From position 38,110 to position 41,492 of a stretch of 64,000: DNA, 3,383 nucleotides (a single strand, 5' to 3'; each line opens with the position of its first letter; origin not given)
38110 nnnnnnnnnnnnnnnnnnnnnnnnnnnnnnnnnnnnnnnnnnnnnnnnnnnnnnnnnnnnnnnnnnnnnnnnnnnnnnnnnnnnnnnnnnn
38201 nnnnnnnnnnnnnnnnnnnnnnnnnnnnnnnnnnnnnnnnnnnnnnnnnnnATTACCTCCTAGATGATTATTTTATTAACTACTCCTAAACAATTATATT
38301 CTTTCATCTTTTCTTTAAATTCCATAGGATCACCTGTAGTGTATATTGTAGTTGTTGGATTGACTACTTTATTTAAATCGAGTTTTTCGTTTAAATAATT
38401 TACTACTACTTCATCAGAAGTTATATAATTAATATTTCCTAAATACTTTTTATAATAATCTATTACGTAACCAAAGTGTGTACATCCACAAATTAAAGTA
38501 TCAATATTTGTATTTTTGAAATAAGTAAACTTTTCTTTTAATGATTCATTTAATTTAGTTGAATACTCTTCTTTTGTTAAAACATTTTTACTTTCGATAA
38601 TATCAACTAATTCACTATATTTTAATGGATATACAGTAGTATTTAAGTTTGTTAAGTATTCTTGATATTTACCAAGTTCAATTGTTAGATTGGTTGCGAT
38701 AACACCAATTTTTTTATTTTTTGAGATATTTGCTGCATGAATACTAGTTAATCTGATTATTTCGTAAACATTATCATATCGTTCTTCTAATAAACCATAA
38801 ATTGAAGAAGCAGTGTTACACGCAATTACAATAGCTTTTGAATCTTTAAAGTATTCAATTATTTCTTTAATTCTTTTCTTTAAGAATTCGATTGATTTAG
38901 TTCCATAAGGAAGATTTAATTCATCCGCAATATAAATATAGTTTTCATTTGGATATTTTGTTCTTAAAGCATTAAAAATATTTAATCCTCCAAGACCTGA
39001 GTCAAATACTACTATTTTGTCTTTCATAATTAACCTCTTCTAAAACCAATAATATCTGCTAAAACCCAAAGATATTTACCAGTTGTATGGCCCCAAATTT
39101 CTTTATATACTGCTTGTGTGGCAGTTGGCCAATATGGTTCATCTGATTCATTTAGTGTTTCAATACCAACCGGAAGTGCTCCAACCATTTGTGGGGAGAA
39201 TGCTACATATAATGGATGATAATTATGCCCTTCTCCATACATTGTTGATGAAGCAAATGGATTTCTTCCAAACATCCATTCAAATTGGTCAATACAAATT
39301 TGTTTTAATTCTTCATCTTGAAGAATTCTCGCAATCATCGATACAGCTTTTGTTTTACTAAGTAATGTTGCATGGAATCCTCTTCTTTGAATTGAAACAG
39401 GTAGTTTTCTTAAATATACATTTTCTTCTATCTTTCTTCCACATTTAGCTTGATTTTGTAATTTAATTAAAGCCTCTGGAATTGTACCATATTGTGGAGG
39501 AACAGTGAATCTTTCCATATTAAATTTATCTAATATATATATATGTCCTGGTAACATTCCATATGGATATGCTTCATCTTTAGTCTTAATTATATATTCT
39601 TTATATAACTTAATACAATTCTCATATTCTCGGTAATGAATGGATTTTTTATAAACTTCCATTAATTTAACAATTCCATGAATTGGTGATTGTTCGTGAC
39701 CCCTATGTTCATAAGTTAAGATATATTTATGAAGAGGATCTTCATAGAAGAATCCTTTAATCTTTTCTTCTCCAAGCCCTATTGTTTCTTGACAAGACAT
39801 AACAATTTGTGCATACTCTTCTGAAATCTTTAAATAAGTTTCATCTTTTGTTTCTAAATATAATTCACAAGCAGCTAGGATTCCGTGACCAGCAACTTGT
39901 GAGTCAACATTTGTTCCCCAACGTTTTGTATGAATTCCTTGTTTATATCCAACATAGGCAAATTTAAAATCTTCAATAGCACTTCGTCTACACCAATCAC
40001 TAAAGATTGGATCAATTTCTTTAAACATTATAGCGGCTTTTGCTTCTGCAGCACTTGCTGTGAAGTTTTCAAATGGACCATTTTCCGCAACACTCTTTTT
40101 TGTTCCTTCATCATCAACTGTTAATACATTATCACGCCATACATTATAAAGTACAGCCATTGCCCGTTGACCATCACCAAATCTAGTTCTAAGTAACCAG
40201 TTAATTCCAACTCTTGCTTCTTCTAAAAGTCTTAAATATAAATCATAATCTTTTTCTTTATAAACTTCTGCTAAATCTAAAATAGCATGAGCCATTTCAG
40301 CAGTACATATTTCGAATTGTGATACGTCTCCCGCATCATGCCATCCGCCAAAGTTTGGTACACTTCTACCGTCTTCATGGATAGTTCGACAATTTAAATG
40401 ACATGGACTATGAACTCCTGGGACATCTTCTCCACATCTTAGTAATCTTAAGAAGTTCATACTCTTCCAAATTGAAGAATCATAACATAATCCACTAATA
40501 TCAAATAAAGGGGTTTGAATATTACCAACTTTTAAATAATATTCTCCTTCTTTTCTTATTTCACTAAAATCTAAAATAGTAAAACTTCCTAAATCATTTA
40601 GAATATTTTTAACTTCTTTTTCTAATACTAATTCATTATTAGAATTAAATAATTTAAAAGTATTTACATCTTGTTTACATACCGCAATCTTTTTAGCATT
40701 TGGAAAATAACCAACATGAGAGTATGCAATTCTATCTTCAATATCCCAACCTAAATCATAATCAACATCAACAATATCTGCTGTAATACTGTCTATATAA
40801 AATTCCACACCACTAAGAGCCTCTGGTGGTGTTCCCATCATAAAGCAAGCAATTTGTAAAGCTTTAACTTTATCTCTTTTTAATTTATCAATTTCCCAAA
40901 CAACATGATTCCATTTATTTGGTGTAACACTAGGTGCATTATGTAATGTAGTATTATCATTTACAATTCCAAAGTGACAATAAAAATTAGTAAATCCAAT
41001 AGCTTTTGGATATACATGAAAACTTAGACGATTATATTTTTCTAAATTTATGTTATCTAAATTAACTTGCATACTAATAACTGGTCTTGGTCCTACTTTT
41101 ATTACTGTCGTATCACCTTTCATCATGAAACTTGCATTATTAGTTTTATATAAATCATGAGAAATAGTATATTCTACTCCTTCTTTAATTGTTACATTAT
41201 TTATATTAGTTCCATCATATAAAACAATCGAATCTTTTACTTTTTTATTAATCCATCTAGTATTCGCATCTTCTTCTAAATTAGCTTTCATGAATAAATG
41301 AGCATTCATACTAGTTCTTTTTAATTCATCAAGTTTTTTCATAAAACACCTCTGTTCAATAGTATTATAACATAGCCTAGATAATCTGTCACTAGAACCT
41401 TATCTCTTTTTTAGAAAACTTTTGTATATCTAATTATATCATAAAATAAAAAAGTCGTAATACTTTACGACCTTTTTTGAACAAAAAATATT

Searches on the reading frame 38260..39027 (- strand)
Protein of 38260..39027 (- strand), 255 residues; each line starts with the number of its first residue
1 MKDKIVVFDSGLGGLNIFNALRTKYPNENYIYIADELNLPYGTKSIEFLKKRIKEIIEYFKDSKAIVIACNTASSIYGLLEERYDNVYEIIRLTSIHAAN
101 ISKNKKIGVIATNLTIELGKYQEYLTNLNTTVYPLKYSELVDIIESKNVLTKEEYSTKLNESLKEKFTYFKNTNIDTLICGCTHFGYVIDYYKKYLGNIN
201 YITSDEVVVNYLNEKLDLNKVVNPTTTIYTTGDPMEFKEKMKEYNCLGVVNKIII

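Call 13: search_protein_families(library=pfam, proteins=[window:38260-39027:-], max_evalue=0.00001)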
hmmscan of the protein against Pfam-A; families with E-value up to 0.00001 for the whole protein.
window:38260-39027:- (255 aa): 1 family
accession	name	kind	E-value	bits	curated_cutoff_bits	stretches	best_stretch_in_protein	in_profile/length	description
PF01177.27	Asp_Glu_race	-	7.7e-07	29.6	31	1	29-186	29-186/211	Asp/Glu/Hydantoin racemase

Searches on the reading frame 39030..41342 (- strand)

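Call 13: search_protein_families(library=pfam, proteins=[window:39030-41342:-], max_evalue=0.00001)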
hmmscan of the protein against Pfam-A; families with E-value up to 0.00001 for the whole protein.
window:39030-41342:- (770 aa): 2 families
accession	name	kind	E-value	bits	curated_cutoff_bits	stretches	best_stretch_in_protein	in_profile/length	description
PF00759.25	Glyco_hydro_9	-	3.4e-25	89.7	27.7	1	287-545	1-275/444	Glycosyl hydrolase family 9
PF02927.20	CelD_N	-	5.6e-09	37.1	24.6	1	204-275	5-84/86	Cellulase N-terminal ig-like domain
